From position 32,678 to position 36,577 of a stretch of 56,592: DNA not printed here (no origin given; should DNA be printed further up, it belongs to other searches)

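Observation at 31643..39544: ~2,633-aa surface protein with an unusual domain mix and both N- and C-terminal membrane segments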

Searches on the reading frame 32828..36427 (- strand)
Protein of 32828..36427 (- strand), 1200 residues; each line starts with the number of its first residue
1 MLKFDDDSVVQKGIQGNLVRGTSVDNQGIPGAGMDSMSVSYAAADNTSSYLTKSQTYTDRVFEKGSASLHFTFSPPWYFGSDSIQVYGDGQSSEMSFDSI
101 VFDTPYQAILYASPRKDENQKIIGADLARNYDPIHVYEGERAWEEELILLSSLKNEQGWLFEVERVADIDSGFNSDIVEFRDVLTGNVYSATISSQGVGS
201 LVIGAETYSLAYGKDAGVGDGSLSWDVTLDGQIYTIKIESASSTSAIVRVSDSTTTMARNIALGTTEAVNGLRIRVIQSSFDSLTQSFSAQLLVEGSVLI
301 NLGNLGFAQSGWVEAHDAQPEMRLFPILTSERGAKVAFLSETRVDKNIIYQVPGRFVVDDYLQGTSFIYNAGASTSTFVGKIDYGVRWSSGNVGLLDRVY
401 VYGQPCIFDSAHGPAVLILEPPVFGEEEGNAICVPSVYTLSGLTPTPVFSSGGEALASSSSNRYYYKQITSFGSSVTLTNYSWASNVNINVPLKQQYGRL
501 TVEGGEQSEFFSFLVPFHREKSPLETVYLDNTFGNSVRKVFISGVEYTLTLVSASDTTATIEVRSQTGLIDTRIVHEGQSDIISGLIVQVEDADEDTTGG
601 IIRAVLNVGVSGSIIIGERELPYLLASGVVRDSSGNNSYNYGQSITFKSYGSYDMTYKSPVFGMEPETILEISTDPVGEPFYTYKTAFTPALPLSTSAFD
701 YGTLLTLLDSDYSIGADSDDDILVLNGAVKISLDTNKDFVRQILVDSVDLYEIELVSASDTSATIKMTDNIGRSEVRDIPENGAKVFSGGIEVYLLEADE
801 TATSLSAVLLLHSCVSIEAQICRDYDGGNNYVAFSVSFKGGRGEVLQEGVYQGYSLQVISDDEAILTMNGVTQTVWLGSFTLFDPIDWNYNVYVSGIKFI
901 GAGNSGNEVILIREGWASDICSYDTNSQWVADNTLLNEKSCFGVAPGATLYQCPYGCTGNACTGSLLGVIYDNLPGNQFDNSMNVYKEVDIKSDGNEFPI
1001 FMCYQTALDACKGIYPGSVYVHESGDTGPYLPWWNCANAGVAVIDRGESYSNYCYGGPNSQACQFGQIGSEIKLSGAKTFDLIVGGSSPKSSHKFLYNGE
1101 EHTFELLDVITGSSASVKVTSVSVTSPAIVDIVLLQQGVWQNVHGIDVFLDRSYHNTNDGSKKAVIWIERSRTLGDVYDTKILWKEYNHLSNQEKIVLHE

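Call 25: search_protein_representatives(protein=window:32828-36427:-)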
Query: 1200 residues. Proteins with E-value up to 0.001 (for the whole library): 151; up to 1e-10: 52; up to 1e-30: 1. The best 150 are listed.
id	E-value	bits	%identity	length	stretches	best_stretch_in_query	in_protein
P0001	0.0e+00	2706.2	100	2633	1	1-1200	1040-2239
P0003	2.4e-25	105.0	30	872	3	319-497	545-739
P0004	1.1e-23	99.4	31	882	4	279-498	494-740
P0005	5.3e-23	97.2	47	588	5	746-814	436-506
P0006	8.5e-23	96.5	35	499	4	528-606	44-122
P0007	2.1e-22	95.2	29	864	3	615-799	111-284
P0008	7.0e-21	90.2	36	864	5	149-214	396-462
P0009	8.1e-21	90.0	36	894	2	618-811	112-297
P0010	3.7e-20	87.8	39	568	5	733-843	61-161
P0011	5.2e-20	87.3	36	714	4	726-830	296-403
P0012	2.7e-18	81.6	32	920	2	635-812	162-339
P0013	3.8e-18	81.1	43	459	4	688-828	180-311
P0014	6.2e-18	80.4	28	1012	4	7-232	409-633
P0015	1.4e-17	79.3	44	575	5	748-813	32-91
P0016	3.9e-17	77.8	31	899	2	596-811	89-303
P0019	1.1e-16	76.3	32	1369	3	613-811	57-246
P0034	2.3e-13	65.3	32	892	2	614-804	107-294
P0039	5.8e-13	64.0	28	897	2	4-215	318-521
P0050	1.1e-11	59.7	27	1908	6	615-786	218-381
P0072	1.3e-08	49.6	32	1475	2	616-804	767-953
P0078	5.4e-08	47.5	31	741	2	134-217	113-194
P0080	5.8e-08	47.4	29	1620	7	10-213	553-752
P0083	1.7e-07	45.9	29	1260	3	618-811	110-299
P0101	1.9e-06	42.4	33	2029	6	464-584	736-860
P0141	4.0e-04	34.7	30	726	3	134-213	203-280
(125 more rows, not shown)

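Call 26: search_protein_families(library=pfam, proteins=[P0003, P0004, P0005, P0006, P0007, P0009, P0010, P0014, P0016, P0019], max_evalue=0.01)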
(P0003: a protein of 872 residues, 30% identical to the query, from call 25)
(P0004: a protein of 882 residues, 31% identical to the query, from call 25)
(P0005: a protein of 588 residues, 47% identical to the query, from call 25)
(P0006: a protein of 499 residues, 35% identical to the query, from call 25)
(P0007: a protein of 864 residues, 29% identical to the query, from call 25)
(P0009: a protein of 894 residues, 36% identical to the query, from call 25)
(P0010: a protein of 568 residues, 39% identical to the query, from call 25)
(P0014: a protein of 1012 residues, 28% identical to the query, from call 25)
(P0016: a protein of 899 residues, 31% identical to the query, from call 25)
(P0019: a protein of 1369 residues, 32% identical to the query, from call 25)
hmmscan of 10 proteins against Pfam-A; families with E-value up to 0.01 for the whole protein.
P0003 (872 aa): 1 family
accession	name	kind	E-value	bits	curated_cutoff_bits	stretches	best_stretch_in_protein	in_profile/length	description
PF05124.17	S_layer_C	-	2e-10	41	23.9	1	38-853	4-173/177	S-layer like family, outer domain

P0004 (882 aa): 0 families

P0005 (588 aa): 0 families

P0006 (499 aa): 1 family
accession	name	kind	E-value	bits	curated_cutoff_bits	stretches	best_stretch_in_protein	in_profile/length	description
PF03272.18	Mucin_bdg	-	3.4e-07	30.6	27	0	139-202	15-77/116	Putative mucin or carbohydrate-binding module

P0007 (864 aa): 1 family
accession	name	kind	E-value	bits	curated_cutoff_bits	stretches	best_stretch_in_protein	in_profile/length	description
PF05124.17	S_layer_C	-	6.4e-08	32.9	23.9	1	31-845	2-176/177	S-layer like family, outer domain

P0009 (894 aa): 1 family
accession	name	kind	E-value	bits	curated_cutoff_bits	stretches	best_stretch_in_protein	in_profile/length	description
PF05124.17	S_layer_C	-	4.1e-15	56.3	23.9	2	219-866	8-173/177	S-layer like family, outer domain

P0010 (568 aa): 0 families

P0014 (1012 aa): 0 families

P0016 (899 aa): 1 family
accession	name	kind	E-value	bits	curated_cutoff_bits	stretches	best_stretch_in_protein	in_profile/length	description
PF05124.17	S_layer_C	-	3.1e-08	33.9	23.9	1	228-870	10-173/177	S-layer like family, outer domain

P0019 (1369 aa): 2 families
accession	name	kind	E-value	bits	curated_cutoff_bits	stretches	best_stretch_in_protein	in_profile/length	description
PF13385.13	Laminin_G_3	-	5.1e-28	98.6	27.6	1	717-870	2-150/151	Concanavalin A-like lectin/glucanases superfamily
PF00404.24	Dockerin_1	-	2e-07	31.5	22.9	1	1291-1342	2-54/57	Dockerin type I domain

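Call 29: list_cluster_members(proteins=[P0003, P0007, P0009, P0012, P0016, P0005, P0006, P0010, P0019, P0034])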
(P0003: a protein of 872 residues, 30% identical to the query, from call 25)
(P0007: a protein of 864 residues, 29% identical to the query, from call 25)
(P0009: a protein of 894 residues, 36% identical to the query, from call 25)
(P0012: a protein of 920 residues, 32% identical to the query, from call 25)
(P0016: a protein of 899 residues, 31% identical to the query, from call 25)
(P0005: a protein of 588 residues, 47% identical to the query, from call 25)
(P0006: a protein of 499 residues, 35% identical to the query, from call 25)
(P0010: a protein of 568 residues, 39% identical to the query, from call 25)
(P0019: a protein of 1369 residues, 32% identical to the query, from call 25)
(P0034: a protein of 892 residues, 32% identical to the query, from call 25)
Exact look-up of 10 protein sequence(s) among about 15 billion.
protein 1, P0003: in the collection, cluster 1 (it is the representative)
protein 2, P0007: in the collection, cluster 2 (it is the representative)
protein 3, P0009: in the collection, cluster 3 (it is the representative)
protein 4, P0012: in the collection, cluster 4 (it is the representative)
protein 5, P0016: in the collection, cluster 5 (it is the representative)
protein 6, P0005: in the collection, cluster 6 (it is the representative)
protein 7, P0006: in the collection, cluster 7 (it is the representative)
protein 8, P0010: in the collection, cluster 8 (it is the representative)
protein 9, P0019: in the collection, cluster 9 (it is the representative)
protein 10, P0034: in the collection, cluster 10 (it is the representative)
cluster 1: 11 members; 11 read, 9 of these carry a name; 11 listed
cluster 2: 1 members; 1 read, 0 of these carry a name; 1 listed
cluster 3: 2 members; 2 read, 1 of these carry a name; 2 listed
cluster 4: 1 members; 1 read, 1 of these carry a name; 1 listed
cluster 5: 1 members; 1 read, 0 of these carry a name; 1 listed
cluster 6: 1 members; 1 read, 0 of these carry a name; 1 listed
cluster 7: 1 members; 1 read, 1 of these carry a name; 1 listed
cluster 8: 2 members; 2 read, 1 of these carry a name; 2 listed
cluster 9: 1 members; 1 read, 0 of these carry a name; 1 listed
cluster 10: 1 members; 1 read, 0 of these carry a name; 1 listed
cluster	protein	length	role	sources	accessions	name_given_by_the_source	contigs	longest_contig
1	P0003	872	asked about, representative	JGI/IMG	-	hypothetical protein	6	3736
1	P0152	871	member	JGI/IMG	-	hypothetical protein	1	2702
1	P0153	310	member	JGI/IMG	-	hypothetical protein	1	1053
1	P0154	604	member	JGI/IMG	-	hypothetical protein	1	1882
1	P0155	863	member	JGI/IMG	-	hypothetical protein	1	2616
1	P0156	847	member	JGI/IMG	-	hypothetical protein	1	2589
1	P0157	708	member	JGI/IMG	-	hypothetical protein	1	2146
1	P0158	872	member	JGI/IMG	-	hypothetical protein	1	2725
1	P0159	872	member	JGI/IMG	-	hypothetical protein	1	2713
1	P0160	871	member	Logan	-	-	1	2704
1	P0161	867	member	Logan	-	-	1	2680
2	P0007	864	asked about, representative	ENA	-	-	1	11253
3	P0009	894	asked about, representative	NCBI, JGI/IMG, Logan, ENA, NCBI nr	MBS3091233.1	hypothetical protein J4217_02180 [Candidatus Pacearchaeota archaeon] | hypothetical protein [Candidatus Pacearchaeota archaeon]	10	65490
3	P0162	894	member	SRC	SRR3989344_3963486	-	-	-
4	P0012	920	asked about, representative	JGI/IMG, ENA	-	hypothetical protein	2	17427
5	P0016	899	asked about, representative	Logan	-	-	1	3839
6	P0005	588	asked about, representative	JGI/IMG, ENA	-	-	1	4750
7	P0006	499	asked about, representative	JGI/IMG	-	hypothetical protein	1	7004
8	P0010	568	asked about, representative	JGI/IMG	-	hypothetical protein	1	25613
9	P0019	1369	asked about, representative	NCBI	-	-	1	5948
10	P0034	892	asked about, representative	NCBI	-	-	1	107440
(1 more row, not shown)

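Call 45: search_protein_families(library=ncbifam, proteins=[P0009, P0003, P0016, P0034, P0039, P0005, P0010], max_evalue=0.01)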
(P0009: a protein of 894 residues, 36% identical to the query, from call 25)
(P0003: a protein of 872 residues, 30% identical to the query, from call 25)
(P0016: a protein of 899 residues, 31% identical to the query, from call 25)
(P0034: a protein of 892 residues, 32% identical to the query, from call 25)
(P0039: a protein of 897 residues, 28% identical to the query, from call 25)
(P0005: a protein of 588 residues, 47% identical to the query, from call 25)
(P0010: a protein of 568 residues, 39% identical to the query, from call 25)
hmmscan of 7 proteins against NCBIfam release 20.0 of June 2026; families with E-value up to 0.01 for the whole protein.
P0009 (894 aa): 1 family
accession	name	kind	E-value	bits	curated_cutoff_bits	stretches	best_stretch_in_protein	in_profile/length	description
TIGR01564.1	S_layer_MJ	subfamily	1.4e-07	30.6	25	1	5-87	1-89/571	S-layer protein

P0003 (872 aa): 0 families

P0016 (899 aa): 0 families

P0034 (892 aa): 0 families

P0039 (897 aa): 0 families

P0005 (588 aa): 1 family
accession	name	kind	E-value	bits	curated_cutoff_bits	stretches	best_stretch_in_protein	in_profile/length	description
NF045467.1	Opp4A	equivalog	0.0056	15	650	0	433-490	111-163/556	oligopeptide ABC transporter substrate-binding protein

P0010 (568 aa): 0 families

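Call 67: search_protein_families(library=pfam, proteins=[P0050, P0101, P0080, P0072, P0078, P0141, P0083], max_evalue=0.001)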
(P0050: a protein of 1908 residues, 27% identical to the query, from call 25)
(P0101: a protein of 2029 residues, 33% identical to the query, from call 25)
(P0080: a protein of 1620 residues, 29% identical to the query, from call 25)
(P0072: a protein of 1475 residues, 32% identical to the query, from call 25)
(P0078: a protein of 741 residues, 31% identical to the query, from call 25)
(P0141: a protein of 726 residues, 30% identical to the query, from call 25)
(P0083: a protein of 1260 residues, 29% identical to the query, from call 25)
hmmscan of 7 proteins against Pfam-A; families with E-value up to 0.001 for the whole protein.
P0050 (1908 aa): 0 families

P0101 (2029 aa): 7 families
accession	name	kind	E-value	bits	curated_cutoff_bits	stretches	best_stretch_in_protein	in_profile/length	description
PF01833.30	TIG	-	1.4e-217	704.8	20.9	19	356-430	1-77/84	IPT/TIG domain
PF20144.5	TIG_SUH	-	5.8e-69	228.8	24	0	1518-1556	18-56/94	TIG domain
PF00092.34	VWA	-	1.1e-20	75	23.8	1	72-247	1-173/174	von Willebrand factor type A domain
PF13519.12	VWA_2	-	2.6e-14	54.2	27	1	73-181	1-106/107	von Willebrand factor type A domain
PF16179.11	RHD_dimer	-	1.5e-09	38.2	28.3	0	706-735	8-38/103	Rel homology dimerisation domain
PF23722.1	Beta-sand_DEX1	-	5.1e-06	27.4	27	0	1993-2019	63-89/99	DEX1 beta-sandwich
PF09099.16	Qn_am_d_aIII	-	9.7e-05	23.1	22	0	1678-1751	2-76/82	Quinohemoprotein amine dehydrogenase, alpha subunit domain III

P0080 (1620 aa): 1 family
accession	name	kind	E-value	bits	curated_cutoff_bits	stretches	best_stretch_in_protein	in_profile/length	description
PF07676.18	PD40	-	3.7e-08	33.5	20.9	0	1328-1346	12-30/38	WD40-like Beta Propeller Repeat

P0072 (1475 aa): 2 families
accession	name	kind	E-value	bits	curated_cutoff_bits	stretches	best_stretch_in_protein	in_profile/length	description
PF13385.13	Laminin_G_3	-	2.9e-31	109.1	27.6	1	78-221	15-151/151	Concanavalin A-like lectin/glucanases superfamily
PF02973.23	Sialidase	-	3.6e-06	27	26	1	116-222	67-183/189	Sialidase, N-terminal domain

P0078 (741 aa): 0 families

P0141 (726 aa): 0 families

P0083 (1260 aa): 0 families

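Call 69: find_encoding_contigs(protein=P0080, flank=10000, max_places=3)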
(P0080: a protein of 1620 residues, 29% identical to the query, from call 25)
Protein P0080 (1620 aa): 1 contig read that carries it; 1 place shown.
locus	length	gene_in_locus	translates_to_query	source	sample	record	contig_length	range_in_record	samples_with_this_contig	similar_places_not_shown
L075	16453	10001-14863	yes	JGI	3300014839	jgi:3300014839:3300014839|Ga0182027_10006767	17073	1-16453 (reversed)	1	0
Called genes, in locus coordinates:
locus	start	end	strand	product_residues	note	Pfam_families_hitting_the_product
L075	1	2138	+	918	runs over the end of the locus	?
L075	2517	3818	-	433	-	-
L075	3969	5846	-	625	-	-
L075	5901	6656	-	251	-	PF01978:TrmB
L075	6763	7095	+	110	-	-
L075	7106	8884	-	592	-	-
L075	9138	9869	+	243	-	PF00705:PCNA_N, PF02144:Rad1 (faint), PF02747:PCNA_C (weak)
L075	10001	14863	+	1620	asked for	PF25942:Ig_halo (faint), PF07676:PD40 (faint), PF26549:Tricorn_N (weak)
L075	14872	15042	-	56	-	-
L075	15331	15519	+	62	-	PF13412:HTH_24 (weak), PF08279:HTH_11 (weak)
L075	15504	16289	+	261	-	-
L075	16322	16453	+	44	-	?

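Call 78: search_solved_structures(query=P0009, max_evalue=1)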
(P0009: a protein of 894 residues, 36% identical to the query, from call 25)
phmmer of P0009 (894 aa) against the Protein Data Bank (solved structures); distinct sequences matched with E-value up to 1: 0.
